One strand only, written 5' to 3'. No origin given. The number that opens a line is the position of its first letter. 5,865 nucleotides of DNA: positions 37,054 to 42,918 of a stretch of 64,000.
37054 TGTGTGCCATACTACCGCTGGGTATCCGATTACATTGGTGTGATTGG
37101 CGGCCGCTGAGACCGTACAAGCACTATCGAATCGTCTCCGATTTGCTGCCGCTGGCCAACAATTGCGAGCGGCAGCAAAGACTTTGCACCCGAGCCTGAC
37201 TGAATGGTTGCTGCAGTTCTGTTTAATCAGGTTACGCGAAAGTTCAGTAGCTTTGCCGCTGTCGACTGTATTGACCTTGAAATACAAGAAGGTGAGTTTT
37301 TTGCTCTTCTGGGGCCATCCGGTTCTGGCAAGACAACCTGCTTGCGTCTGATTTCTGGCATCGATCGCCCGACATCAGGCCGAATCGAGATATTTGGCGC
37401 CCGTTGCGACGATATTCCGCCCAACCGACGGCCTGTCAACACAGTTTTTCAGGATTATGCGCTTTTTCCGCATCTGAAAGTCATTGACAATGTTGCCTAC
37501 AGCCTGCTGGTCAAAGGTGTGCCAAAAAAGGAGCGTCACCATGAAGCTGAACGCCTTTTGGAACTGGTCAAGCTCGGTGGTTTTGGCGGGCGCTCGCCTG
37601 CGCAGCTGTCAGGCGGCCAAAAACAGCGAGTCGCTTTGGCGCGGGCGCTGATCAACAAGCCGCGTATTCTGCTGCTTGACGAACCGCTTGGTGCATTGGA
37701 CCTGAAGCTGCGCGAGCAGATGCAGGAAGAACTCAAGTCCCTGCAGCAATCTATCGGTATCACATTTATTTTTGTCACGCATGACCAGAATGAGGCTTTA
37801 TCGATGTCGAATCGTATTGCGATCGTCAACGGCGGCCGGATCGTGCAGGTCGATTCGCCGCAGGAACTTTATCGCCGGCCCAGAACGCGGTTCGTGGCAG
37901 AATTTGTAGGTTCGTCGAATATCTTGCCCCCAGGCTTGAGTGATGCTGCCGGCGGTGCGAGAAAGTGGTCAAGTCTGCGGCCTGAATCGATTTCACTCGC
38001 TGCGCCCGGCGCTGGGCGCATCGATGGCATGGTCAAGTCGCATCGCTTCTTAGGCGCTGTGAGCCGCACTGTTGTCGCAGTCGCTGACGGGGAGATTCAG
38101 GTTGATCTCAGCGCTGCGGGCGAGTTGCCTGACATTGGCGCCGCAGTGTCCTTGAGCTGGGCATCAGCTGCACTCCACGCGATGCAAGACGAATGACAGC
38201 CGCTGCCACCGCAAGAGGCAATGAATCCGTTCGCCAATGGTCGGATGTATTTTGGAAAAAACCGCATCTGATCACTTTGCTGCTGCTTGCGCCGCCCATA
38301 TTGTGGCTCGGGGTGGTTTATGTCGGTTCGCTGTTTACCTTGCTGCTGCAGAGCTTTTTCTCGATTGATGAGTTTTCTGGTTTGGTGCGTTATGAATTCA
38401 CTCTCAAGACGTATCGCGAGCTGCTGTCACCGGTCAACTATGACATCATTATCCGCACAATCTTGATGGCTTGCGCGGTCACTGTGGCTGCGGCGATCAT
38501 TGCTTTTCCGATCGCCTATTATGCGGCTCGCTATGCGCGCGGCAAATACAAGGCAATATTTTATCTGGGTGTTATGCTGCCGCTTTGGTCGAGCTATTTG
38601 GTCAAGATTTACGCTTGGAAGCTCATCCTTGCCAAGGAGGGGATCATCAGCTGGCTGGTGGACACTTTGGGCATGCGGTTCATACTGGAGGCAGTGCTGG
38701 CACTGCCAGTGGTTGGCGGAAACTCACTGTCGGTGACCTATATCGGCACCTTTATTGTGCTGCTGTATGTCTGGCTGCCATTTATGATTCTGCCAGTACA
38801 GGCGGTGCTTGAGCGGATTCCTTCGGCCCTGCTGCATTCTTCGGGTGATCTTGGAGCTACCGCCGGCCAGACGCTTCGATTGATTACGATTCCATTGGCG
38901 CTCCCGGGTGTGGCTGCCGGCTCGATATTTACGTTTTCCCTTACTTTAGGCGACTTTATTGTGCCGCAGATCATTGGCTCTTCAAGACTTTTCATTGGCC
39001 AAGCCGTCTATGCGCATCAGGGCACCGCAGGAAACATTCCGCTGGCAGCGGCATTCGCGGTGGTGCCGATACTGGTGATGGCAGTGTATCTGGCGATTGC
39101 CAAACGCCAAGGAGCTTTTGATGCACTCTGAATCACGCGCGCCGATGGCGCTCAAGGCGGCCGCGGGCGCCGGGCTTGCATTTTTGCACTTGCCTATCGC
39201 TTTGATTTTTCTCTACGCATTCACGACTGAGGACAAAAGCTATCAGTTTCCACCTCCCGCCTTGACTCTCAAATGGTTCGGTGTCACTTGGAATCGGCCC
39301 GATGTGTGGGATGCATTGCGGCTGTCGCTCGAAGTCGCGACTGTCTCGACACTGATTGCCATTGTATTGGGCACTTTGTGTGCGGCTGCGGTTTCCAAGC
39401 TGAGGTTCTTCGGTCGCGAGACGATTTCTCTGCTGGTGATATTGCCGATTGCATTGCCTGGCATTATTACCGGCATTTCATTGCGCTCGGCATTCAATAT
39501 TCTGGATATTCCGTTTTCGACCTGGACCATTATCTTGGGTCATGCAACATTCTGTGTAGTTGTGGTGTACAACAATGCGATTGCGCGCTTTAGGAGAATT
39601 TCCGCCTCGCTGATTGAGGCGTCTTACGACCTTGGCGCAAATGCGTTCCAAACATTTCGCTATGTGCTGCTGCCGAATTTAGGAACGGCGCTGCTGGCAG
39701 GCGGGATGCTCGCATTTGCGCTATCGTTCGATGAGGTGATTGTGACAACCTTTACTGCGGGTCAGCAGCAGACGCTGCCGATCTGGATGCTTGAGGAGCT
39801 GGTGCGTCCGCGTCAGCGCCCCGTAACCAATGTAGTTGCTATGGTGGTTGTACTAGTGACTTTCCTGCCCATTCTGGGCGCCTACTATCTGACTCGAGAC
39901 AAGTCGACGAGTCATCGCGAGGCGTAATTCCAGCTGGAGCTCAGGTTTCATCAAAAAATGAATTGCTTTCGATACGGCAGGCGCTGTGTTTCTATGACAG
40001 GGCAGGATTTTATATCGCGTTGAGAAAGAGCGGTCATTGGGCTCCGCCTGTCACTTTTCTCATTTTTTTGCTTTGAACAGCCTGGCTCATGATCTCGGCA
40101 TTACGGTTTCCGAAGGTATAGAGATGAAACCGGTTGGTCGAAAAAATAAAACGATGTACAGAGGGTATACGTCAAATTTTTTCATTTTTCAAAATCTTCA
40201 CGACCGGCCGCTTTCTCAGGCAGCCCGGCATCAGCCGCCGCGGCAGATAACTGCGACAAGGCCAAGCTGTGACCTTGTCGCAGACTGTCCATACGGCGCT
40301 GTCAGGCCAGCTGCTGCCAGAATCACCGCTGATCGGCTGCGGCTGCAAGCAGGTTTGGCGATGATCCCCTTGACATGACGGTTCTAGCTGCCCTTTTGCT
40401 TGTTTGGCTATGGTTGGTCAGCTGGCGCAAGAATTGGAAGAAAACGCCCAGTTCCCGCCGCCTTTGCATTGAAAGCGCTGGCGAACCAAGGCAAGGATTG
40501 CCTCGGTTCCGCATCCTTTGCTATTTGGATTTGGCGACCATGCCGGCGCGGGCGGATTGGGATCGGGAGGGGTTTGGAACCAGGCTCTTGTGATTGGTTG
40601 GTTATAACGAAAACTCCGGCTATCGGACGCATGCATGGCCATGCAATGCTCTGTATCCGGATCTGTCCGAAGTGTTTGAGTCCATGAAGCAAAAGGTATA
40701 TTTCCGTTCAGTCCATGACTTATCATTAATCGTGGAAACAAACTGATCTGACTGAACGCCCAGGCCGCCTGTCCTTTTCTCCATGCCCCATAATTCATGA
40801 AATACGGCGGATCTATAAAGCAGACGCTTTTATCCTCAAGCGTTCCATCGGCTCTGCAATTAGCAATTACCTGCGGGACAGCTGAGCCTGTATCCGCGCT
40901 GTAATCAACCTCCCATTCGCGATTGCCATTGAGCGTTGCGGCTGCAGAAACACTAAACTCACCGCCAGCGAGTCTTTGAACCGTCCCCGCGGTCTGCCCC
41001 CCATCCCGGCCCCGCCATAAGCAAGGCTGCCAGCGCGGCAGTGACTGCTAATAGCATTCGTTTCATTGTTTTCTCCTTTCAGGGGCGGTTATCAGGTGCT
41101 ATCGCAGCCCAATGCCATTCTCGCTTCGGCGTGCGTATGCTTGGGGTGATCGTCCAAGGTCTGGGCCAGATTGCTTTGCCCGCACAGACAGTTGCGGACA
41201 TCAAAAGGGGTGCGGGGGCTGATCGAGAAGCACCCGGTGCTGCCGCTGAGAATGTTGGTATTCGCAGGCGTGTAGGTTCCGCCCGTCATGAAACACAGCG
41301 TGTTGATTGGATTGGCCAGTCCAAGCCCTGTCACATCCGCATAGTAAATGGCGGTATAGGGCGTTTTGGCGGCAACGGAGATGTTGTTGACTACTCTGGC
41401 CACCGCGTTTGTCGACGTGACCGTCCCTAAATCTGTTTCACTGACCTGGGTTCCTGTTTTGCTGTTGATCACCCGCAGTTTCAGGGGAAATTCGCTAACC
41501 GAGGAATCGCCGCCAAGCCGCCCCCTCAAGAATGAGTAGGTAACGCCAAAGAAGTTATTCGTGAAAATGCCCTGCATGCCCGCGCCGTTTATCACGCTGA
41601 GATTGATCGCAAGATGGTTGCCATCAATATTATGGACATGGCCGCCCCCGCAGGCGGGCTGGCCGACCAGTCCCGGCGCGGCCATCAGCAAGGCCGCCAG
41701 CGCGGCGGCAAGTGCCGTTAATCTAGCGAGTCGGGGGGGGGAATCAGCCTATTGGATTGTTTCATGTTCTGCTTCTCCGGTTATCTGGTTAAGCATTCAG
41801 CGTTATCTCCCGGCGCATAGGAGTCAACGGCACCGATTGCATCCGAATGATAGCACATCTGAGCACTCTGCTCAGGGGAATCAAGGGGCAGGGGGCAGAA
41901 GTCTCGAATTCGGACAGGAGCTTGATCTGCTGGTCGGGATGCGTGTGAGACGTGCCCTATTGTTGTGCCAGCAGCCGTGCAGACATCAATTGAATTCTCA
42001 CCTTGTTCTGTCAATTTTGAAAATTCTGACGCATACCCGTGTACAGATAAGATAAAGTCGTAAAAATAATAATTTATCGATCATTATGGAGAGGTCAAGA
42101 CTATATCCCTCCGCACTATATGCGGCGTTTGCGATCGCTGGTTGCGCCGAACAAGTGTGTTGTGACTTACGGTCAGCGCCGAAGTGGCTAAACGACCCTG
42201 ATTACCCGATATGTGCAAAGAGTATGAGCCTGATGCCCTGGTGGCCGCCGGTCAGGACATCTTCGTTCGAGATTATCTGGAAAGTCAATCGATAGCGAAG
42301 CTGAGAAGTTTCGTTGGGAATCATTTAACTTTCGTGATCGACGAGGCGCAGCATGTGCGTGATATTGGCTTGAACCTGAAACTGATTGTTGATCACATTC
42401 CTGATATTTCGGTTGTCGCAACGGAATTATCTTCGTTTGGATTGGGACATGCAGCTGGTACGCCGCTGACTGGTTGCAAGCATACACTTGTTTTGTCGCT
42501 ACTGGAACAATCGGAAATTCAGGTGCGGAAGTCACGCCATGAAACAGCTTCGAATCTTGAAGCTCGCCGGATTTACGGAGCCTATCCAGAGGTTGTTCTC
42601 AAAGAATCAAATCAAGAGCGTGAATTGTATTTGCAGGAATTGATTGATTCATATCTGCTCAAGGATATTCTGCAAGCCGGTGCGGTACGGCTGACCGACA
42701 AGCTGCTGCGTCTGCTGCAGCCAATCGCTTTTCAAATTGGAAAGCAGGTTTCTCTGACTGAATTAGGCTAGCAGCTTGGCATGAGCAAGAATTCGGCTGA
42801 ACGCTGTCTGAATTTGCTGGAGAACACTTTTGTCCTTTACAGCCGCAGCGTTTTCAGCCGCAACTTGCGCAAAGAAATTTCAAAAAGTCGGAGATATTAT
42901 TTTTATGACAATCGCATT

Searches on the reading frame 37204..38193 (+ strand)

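Call 11: search_protein_families(library=pfam, proteins=[window:37204-38193:+], max_evalue=0.001)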
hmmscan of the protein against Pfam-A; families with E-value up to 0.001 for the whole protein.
window:37204-38193:+ (330 aa): 5 families
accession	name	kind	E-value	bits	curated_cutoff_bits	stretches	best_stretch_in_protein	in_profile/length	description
PF00005.33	ABC_tran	-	8.2e-35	120.8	25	1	23-162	4-136/137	ABC transporter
PF08402.16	TOBE_2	-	1.9e-12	47.5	21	1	257-326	2-75/76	TOBE domain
PF13304.12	AAA_21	-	3.6e-07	31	27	0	103-196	204-301/304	AAA domain, putative AbiEii toxin, Type IV TA system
PF02463.25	SMC_N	-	1.6e-05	24.8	40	0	132-207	134-211/220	RecF/RecN/SMC N terminal domain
PF13401.12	AAA_22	-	0.00021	22.1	27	0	30-193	5-123/130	AAA domain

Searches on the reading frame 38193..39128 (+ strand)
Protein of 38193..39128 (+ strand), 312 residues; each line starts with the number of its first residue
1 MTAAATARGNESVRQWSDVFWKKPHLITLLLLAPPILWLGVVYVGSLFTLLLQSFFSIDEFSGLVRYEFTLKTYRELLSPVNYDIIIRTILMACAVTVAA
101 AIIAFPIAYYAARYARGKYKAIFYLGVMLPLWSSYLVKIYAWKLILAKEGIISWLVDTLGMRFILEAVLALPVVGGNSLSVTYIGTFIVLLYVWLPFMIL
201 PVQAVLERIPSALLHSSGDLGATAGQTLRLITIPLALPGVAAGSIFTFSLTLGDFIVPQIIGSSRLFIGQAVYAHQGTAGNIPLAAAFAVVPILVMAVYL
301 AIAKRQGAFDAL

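Call 11: search_protein_families(library=pfam, proteins=[window:38193-39128:+], max_evalue=0.001)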
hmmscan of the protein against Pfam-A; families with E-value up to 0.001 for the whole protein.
window:38193-39128:+ (312 aa): 1 family
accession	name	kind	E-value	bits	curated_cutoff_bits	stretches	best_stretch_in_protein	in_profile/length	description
PF00528.27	BPD_transp_1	-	1.1e-08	35.4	26.4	1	105-302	2-178/184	Binding-protein-dependent transport system inner membrane component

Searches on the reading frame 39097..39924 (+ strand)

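Call 11: search_protein_families(library=pfam, proteins=[window:39097-39924:+], max_evalue=0.001)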
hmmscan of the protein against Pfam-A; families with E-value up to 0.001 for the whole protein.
window:39097-39924:+ (276 aa): 1 family
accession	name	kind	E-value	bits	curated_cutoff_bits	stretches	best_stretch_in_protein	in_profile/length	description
PF00528.27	BPD_transp_1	-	2.1e-12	47.6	26.4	1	88-262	1-176/184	Binding-protein-dependent transport system inner membrane component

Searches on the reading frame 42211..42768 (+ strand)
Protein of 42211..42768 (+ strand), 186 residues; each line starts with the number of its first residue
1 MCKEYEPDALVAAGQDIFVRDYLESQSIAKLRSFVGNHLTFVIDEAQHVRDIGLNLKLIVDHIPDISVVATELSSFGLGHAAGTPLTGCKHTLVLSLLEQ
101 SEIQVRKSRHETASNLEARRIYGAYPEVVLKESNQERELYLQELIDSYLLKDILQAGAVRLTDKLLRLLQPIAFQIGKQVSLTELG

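Call 11: search_protein_families(library=pfam, proteins=[window:42211-42768:+], max_evalue=0.001)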
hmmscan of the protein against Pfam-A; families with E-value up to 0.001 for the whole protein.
window:42211-42768:+ (186 aa): 1 family
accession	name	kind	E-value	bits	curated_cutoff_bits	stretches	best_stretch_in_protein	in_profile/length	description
PF13173.12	AAA_14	-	4.4e-06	27.2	27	1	30-103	60-128/129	AAA domain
